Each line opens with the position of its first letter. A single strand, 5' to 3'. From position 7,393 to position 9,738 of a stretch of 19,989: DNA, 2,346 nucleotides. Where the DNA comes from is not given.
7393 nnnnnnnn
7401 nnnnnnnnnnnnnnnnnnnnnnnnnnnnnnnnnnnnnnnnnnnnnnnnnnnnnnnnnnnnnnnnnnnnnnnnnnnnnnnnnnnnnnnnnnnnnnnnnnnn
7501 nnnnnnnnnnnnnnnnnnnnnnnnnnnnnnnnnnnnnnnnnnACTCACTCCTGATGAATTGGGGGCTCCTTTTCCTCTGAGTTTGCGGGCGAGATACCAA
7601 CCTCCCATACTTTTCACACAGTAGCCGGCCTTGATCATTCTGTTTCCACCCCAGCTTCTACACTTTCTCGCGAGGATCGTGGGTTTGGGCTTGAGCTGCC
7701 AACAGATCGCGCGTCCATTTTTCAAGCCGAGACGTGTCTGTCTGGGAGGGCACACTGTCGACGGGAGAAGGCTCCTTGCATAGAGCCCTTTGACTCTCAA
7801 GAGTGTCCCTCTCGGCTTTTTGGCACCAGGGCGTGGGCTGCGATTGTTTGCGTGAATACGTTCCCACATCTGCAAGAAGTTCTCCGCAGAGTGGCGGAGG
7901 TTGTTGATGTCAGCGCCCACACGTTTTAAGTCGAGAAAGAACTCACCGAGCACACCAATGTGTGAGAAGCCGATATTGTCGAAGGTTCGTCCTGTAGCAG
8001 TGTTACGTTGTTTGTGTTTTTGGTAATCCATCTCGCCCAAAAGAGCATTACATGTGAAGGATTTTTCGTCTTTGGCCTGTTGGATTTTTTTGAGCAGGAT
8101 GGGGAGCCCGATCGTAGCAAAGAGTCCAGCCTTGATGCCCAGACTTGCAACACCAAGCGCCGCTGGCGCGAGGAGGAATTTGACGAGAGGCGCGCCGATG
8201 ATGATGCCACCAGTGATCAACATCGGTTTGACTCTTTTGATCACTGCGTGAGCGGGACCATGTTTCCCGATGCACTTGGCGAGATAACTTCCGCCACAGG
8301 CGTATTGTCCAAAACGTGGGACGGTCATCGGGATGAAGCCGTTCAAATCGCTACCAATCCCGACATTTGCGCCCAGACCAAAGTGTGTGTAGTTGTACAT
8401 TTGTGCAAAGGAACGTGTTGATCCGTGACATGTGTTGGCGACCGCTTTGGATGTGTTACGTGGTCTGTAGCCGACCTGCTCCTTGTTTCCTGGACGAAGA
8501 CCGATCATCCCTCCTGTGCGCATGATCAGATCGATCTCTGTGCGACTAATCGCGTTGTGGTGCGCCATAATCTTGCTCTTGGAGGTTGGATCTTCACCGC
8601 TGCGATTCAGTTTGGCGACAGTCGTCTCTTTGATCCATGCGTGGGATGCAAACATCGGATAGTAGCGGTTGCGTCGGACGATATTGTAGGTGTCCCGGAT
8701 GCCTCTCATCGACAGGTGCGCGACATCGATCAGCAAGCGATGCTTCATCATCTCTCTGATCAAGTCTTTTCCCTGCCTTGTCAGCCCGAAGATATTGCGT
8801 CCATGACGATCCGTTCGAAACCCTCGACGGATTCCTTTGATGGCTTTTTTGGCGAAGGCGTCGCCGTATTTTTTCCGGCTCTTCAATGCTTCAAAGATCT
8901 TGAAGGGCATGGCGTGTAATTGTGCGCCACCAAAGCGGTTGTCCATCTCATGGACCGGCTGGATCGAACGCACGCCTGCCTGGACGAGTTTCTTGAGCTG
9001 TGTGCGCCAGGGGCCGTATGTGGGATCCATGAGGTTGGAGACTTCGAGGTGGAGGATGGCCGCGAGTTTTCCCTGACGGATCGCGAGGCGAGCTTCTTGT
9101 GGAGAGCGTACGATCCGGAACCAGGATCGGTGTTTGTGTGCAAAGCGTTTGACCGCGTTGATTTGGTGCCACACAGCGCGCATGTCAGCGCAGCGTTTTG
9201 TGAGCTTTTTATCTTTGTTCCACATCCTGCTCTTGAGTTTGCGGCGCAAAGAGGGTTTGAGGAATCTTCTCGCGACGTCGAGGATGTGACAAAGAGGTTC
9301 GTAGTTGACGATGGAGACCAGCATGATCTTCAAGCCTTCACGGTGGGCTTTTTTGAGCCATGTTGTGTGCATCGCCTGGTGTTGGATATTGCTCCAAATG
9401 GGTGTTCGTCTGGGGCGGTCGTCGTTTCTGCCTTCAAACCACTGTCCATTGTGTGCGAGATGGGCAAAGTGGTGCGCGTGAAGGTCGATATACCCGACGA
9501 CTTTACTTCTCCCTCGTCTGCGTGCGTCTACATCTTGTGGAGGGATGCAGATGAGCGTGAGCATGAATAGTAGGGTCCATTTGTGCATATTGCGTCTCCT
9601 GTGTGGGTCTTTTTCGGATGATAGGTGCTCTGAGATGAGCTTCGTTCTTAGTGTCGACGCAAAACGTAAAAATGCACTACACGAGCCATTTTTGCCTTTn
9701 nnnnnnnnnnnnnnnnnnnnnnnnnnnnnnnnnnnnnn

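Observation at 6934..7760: Novel ~70-aa Cys/Trp-rich basic repeat domain (x4) appended to a secreted M19-like dipeptidase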

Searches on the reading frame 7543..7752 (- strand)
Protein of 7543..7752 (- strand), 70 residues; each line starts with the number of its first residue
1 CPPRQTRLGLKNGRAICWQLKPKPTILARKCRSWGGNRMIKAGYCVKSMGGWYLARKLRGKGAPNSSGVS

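Call 17: search_protein_representatives(alignment_id=A1)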
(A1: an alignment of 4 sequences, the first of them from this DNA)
Query: 4 sequences, 70 profile positions. Proteins with E-value up to 0.001 (for the whole library): 11; up to 1e-10: 5; up to 1e-30: 1. The best 11 are listed.
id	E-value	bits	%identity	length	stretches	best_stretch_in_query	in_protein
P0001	1.2e-141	476.9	-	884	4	1-69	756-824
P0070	5.0e-16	74.5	-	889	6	14-60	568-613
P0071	3.0e-13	65.6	-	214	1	1-59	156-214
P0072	6.6e-12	61.3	-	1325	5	10-61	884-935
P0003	4.0e-11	58.8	-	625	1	1-59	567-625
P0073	1.5e-10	56.9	-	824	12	11-30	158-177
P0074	4.7e-09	52.2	-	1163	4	15-60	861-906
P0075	1.3e-08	50.7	-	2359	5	14-61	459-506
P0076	4.6e-05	39.4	-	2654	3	14-56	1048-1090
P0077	8.1e-05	38.6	-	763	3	29-66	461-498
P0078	1.7e-04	37.6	-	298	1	1-59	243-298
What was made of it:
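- Checked: A profile of the four copies finds the same module in unrelated proteins, at E = 5e-16 to 4e-11 against 1.84 billion sequences (call 17).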

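Call 26: search_protein_families(library=pfam, proteins=[P0072, P0074, P0078, P0070], max_evalue=0.001)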
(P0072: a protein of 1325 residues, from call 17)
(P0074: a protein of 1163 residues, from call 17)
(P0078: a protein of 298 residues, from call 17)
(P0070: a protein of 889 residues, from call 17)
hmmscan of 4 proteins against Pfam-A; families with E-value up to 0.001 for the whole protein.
P0072 (1325 aa): 1 family
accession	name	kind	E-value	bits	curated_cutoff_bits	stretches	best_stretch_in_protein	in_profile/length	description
PF01244.27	Peptidase_M19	-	4e-15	56.2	26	2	484-578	155-235/319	Membrane dipeptidase (Peptidase family M19)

P0074 (1163 aa): 1 family
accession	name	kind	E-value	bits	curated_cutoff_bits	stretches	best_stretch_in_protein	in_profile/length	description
PF01244.27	Peptidase_M19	-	9.4e-13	48.4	26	2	258-404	33-162/319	Membrane dipeptidase (Peptidase family M19)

P0078 (298 aa): 1 family
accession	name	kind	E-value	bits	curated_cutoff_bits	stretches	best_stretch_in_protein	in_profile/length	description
PF00353.25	HemolysinCabind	-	3.5e-25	88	23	4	114-149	1-36/36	RTX calcium-binding nonapeptide repeat (4 copies)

P0070 (889 aa): 1 family
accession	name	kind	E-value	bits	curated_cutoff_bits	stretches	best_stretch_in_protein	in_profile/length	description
PF01244.27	Peptidase_M19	-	5.6e-09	36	26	1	143-367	153-297/319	Membrane dipeptidase (Peptidase family M19)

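Call 62: find_encoding_contigs(protein=P0072, flank=5000, max_places=2)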
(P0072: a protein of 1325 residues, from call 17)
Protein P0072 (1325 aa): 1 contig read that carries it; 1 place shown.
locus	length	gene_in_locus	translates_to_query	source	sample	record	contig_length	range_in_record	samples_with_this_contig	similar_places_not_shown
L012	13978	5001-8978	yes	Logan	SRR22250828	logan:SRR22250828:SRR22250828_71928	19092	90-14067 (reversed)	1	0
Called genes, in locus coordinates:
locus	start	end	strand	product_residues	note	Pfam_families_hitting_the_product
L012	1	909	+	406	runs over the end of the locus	PF00232:Glyco_hydro_1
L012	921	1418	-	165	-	PF16267:DUF4920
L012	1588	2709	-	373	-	PF01764:Lipase_3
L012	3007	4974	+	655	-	-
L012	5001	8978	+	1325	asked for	PF01244:Peptidase_M19 (weak)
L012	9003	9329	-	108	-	PF05437:AzlD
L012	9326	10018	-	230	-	PF03591:AzlC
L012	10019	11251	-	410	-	PF00342:PGI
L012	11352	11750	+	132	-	-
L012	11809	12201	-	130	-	-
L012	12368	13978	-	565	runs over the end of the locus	?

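Call 63: search_protein_families(library=pfam, proteins=[P0086], max_evalue=0.01)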
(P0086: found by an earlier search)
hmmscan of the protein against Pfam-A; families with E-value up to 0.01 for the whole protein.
P0086 (628 aa): 2 families
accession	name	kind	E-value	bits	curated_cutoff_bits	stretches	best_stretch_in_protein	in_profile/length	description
PF00353.25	HemolysinCabind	-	1.1e-23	83.2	23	4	444-479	1-36/36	RTX calcium-binding nonapeptide repeat (4 copies)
PF13385.13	Laminin_G_3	-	5.9e-22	78.9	27.6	1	82-255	1-151/151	Concanavalin A-like lectin/glucanases superfamily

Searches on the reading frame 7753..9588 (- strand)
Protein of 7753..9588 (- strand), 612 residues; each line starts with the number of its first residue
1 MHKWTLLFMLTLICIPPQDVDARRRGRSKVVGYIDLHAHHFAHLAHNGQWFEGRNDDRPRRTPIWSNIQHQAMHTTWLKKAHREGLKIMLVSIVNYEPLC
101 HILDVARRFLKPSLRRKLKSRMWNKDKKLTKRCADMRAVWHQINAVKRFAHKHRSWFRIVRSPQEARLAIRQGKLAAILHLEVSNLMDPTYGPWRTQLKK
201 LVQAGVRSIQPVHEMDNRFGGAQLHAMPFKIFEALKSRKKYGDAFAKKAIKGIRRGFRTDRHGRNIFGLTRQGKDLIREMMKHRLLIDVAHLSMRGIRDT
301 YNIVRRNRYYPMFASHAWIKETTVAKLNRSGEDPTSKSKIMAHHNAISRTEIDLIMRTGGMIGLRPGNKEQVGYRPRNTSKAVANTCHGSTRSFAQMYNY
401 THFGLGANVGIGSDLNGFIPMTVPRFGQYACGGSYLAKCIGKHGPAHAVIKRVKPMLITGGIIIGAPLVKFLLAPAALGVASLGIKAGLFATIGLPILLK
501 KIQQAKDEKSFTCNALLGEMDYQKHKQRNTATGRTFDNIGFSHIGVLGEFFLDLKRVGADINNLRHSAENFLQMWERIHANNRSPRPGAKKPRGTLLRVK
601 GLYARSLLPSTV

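Call 48: search_solved_structures(query=window:7753-9588:-, max_evalue=0.01, show_alignments=1)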
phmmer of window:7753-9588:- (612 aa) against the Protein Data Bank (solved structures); distinct sequences matched with E-value up to 0.01: 2.
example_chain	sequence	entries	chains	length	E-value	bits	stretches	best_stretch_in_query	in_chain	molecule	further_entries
1itq_A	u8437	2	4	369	0.0054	18.6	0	136-215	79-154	RENAL DIPEPTIDASE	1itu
9h0b_B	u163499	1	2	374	0.0077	18.1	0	136-207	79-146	Dipeptidase 1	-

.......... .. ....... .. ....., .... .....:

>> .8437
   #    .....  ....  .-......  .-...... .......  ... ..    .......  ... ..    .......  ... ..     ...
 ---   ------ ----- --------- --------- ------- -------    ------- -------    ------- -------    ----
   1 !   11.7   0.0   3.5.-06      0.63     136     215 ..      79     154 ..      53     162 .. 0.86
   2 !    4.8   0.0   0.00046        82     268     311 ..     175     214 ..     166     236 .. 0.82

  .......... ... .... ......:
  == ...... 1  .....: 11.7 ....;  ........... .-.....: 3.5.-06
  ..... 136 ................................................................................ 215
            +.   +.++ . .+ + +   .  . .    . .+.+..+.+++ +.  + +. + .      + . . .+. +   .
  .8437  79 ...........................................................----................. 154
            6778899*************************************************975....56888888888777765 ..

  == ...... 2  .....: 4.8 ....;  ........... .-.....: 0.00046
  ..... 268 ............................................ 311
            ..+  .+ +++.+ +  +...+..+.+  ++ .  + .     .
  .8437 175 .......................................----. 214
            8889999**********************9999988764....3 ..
